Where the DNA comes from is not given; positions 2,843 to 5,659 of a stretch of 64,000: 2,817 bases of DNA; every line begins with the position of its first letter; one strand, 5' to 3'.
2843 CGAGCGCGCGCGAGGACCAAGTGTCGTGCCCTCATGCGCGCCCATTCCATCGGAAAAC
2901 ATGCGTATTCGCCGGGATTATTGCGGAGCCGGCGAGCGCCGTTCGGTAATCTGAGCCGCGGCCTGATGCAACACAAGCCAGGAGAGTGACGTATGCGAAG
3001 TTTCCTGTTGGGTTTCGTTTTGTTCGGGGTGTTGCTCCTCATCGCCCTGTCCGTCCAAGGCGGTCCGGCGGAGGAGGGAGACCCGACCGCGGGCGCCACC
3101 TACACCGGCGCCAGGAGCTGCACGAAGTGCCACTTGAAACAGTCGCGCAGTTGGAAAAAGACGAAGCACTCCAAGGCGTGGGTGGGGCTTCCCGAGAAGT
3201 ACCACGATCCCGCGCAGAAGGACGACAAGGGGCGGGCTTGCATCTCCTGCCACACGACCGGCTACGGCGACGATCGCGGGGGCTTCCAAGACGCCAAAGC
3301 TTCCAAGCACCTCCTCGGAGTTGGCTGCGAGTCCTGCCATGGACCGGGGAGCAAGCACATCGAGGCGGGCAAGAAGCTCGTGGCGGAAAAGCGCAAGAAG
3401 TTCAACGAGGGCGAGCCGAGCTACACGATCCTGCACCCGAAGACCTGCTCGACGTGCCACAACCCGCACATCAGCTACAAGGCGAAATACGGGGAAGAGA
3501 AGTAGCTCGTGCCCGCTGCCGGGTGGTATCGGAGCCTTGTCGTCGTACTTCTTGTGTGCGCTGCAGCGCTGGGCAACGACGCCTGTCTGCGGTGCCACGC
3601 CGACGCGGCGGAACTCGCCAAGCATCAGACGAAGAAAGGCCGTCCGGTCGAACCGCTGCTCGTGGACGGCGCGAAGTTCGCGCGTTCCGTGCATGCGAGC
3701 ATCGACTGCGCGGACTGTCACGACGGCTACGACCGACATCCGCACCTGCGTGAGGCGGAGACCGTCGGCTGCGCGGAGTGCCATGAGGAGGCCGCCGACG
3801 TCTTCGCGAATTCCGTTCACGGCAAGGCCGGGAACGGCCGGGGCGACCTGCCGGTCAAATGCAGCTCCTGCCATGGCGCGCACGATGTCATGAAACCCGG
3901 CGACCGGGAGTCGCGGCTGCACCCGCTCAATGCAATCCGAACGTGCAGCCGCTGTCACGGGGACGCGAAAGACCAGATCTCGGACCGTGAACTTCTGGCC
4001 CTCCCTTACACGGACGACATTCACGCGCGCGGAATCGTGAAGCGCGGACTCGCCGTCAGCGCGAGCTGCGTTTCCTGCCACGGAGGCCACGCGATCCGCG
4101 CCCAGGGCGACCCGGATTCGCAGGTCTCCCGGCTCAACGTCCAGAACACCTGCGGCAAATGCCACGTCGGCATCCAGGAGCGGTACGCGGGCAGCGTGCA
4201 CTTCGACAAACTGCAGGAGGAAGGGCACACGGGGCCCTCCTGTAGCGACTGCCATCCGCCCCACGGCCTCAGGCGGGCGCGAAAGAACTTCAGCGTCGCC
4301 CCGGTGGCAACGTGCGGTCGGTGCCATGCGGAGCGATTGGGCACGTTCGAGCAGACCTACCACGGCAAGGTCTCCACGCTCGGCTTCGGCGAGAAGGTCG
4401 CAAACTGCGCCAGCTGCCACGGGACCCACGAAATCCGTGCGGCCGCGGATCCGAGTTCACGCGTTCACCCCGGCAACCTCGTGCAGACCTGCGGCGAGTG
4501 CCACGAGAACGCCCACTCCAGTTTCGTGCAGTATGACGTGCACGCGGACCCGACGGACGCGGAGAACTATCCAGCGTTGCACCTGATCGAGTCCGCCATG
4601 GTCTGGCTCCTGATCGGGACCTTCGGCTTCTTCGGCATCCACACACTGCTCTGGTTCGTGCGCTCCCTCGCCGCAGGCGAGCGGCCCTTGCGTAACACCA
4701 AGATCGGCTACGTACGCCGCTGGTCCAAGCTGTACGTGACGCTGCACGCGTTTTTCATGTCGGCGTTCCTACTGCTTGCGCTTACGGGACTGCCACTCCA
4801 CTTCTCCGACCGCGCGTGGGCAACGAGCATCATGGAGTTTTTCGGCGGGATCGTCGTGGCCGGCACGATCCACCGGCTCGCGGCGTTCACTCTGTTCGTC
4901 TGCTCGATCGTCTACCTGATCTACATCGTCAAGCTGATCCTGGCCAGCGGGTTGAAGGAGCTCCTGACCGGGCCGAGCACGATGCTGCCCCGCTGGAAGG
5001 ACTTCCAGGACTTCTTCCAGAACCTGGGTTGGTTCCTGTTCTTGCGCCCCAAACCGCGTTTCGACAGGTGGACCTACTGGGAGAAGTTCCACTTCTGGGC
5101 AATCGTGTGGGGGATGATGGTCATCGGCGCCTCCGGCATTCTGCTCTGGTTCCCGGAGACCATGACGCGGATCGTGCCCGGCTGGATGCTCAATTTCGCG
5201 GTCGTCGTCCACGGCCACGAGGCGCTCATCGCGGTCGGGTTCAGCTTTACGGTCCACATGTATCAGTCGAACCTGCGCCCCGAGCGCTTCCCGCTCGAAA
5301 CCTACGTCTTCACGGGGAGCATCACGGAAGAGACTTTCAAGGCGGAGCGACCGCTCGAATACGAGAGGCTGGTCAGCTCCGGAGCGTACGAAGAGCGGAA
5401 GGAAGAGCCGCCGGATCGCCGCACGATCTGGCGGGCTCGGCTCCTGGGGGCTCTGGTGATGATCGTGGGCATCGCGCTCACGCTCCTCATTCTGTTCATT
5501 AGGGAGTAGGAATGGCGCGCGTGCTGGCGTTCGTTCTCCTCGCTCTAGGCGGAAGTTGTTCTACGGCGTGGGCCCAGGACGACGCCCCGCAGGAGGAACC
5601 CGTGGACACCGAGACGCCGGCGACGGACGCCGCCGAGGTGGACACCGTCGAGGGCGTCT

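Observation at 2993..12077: Six-gene operon with 48 heme-binding motifs: a complete inner-membrane-to-surface porin-cytochrome conduit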

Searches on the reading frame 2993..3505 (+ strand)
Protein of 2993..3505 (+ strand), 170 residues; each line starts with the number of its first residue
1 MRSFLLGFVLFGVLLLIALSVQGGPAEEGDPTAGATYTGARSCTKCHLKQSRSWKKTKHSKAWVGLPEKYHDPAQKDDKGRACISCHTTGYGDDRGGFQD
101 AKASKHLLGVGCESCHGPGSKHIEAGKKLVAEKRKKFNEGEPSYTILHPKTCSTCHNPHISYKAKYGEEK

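Call 4: search_protein_families(library=pfam, proteins=[window:2993-3505:+], max_evalue=0.1)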
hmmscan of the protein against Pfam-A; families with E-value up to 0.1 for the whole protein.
window:2993-3505:+ (170 aa): 8 families
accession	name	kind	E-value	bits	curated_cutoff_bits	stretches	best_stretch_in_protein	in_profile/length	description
PF13435.11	Cytochrome_C554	-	3.5e-18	66.8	20.8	1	42-117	1-84/84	Cytochrome c554 and c-prime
PF22113.1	Mtrc-MtrF_II-IV_dom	-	2.3e-06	27.7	30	2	39-121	80-168/176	Outer membrane cytochrome MtrC/MtrF-like, domains II/IV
PF09699.15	Paired_CXXCH_1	-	2.9e-06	27.3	20.6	1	151-163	8-20/41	Doubled CXXCH motif (Paired_CXXCH_1)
PF14537.11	Cytochrom_c3_2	-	8.4e-06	26.6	25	1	78-161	4-69/79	Cytochrome c3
PF14522.11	Cytochrome_C7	-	2e-05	24.7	24.8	0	78-156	11-66/67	Cytochrome c7 and related cytochrome c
PF22678.1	Cytochrom_c_NrfB-like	-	0.00084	20.2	27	1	43-116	1-65/89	Cytochrome c-type protein NrfB-like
PF02085.21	Cytochrom_CIII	-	0.0042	17.8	22.9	0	41-91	47-86/101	Class III cytochrome C family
PF08821.16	CGGC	-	0.045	14.4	27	0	129-165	22-58/106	CGGC domain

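Call 5: search_protein_families(library=ncbifam, proteins=[window:2993-3505:+], max_evalue=0.1)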
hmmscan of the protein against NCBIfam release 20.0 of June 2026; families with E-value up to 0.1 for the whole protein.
window:2993-3505:+ (170 aa): 9 families
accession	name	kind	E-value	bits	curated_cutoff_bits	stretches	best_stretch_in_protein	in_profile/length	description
NF041198.1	UshA_like_PCGU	equivalog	1e-25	90.4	275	1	31-160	399-512/519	UshA-like (seleno)protein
NF043010.1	Cyt554_Nsmonas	equivalog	2.7e-16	59.7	400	1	29-135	20-136/238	cytochrome c-550 CycA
NF041028.1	decahem_GSU2203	exception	1.6e-07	30.9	325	2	82-157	38-109/317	GSU2203 family decaheme c-type cytochrome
NF008659.0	PRK11659.1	equivalog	2.8e-07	30.4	184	1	73-159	39-120/188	cytochrome c nitrite reductase pentaheme subunit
TIGR03508.1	decahem_SO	subfamily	7.3e-07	28.9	192.2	1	82-159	4-80/258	DmsE family decaheme c-type cytochrome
TIGR03146.1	cyt_nit_nrfB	equivalog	9.4e-07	29.2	166.6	1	75-159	6-94/145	cytochrome c nitrite reductase pentaheme subunit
TIGR01905.1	paired_CXXCH_1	subfamily_domain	3e-05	23.9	25.2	1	150-164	7-21/41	doubled CXXCH domain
TIGR03153.1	cytochr_NrfH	equivalog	0.009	16.1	134.2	0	76-120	24-63/138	cytochrome c nitrite reductase small subunit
NF045930.1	Cytc6PetJCyano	equivalog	0.031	14.2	135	1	99-138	26-65/110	cytochrome c6 PetJ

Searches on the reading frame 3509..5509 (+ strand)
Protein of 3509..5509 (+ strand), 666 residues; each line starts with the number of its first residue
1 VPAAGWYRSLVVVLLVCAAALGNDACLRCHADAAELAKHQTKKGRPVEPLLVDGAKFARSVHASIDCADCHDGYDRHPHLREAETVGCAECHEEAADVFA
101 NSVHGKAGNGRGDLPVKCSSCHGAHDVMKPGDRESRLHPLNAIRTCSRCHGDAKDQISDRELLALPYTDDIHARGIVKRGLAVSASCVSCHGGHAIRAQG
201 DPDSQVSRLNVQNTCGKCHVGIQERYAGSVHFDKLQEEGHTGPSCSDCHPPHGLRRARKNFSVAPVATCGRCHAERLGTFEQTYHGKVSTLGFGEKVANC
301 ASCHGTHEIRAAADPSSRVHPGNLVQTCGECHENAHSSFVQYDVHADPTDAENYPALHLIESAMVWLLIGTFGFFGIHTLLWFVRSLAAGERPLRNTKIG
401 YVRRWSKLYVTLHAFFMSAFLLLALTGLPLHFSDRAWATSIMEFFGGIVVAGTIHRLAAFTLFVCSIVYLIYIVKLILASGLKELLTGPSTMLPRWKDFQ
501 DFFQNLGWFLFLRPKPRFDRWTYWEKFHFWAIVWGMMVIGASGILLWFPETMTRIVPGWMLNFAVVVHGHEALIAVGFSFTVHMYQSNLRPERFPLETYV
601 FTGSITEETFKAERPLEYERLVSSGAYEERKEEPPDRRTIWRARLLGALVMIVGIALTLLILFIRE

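Call 4: search_protein_families(library=pfam, proteins=[window:3509-5509:+], max_evalue=0.1)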
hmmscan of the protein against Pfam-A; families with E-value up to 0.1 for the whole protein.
window:3509-5509:+ (666 aa): 7 families
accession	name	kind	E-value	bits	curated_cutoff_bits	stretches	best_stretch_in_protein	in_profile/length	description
PF14522.11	Cytochrome_C7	-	7.9e-15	54.9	24.8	5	210-273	10-66/67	Cytochrome c7 and related cytochrome c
PF14537.11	Cytochrom_c3_2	-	1.2e-14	54.9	25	5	62-150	4-78/79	Cytochrome c3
PF09699.15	Paired_CXXCH_1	-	1.2e-09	38.2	20.6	1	244-275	8-38/41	Doubled CXXCH motif (Paired_CXXCH_1)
PF02085.21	Cytochrom_CIII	-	1.1e-08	35.8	22.9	1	43-150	11-101/101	Class III cytochrome C family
PF01292.26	Ni_hydr_CYTB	-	4e-08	33.7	30.1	1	404-585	1-160/179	Prokaryotic cytochrome b561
PF22678.1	Cytochrom_c_NrfB-like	-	0.021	15.8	27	0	146-219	1-65/89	Cytochrome c-type protein NrfB-like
PF00684.25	DnaJ_CXXCXGXG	-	0.029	15.1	32.7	0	294-334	12-50/65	DnaJ central domain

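Call 5: search_protein_families(library=ncbifam, proteins=[window:3509-5509:+], max_evalue=0.1)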
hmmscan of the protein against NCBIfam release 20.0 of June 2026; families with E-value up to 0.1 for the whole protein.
window:3509-5509:+ (666 aa): 13 families
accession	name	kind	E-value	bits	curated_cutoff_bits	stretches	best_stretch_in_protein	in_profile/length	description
TIGR03508.1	decahem_SO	subfamily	2.9e-15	56.4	192.2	2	186-341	96-229/258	DmsE family decaheme c-type cytochrome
NF041028.1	decahem_GSU2203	exception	1.2e-09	37.8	325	2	78-256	26-188/317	GSU2203 family decaheme c-type cytochrome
TIGR01583.1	formate-DH-gamm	equivalog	6.8e-07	29.5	115.85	1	402-587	2-169/204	formate dehydrogenase subunit gamma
TIGR04257.1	nanowire_3heme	domain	1.6e-05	24.9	40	1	185-221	24-60/75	c(7)-type cytochrome triheme domain-containing protein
NF008659.0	PRK11659.1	equivalog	0.00011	22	184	1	185-274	47-143/188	cytochrome c nitrite reductase pentaheme subunit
NF007924.0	PRK10639.1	equivalog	0.00076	19.3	341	1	520-586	106-170/211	formate dehydrogenase cytochrome b556 subunit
NF040886.1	cyt_C_like_Sec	equivalog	0.0014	17.3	250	1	87-203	47-176/423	multiheme c-type cytochrome (seleno)protein ExtKL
TIGR03146.1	cyt_nit_nrfB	equivalog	0.002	18.4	166.6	0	298-334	110-143/145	cytochrome c nitrite reductase pentaheme subunit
NF040968.1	FeS_ExtO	equivalog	0.006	15.4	200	1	58-103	32-80/416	selenite/tellurite reduction operon b-type cytochrome iron-sulfur cluster-binding subunit ExtO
TIGR03153.1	cytochr_NrfH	equivalog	0.0081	16.2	134.2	0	212-335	28-136/138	cytochrome c nitrite reductase small subunit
NF007558.0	PRK10179.1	equivalog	0.011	15.4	339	1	525-586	113-172/217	formate dehydrogenase-N subunit gamma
NF040967.1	cytc_ExtN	equivalog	0.056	12.3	200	1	58-103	32-80/415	selenite/tellurite reduction operon c-type cytochrome ExtN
NF033799.1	inhib_PhrA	subfamily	0.099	12.7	40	0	573-584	11-22/44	PhrA family phosphatase inhibitor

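Call 26: search_solved_structures(query=window:3509-5509:+, max_evalue=1)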
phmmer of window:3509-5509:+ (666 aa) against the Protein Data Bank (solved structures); distinct sequences matched with E-value up to 1: 16.
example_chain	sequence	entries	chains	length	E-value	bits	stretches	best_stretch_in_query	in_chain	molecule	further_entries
28pb_A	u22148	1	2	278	2.1e-07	33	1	24-155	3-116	Cytochrome c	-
2a3m_A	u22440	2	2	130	0.003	19.3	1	57-123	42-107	COG3005: Nitrate/TMAO reductases, membrane-bound tetraheme cytochrome c subunit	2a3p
8rv0_Y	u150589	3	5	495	0.0099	17.6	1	298-374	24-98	Octaheme cytochrome c nitrite reductase | Octaheme nitrite c cytochrome c reductase | Octaheme nitrite reductase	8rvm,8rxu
8bcx_A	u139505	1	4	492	0.014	17.1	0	25-75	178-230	Nitrite reductase (cytochrome; ammonia-forming)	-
6qyc_A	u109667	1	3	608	0.024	16.3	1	166-305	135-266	Decaheme c-type cytochrome, OmcA/MtrC family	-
6r2q_C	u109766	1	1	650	0.026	16.2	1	166-275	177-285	Decaheme c-type cytochrome, OmcA/MtrC family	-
2j7a_C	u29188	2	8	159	0.14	13.8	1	235-334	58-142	CYTOCHROME C QUINOL DEHYDROGENASE NRFH | NAPC/NIRT CYTOCHROME C FAMILY PROTEIN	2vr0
2ozy_A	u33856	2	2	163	0.18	13.4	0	85-125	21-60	Cytochrome c-type protein nrfB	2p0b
7xdy_A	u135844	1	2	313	0.28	12.8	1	249-352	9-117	Receptor-like protein kinase FERONIA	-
9wt9_A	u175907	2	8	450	0.42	12.2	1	85-197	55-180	Cytochrome c,Multiheme cytochrome c selenoprotein mutant (MccSep U325A) | Cytochrome c,Multiheme cytochrome c selenoprotein (MccSep)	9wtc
9wt8_A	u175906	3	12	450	0.42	12.2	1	85-197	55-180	Cytochrome c,Multiheme cytochrome c selenoprotein (MccSep)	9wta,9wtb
9ubi_B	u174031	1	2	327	0.46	12.1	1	275-352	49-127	Receptor-like protein kinase FERONIA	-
7xdx_A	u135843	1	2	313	0.56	11.8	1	274-352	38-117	Receptor-like protein kinase FERONIA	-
7xdv_A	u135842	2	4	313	0.64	11.6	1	249-352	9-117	Receptor-like protein kinase FERONIA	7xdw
3pmq_A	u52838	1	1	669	0.65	11.6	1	244-358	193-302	Decaheme cytochrome c MtrF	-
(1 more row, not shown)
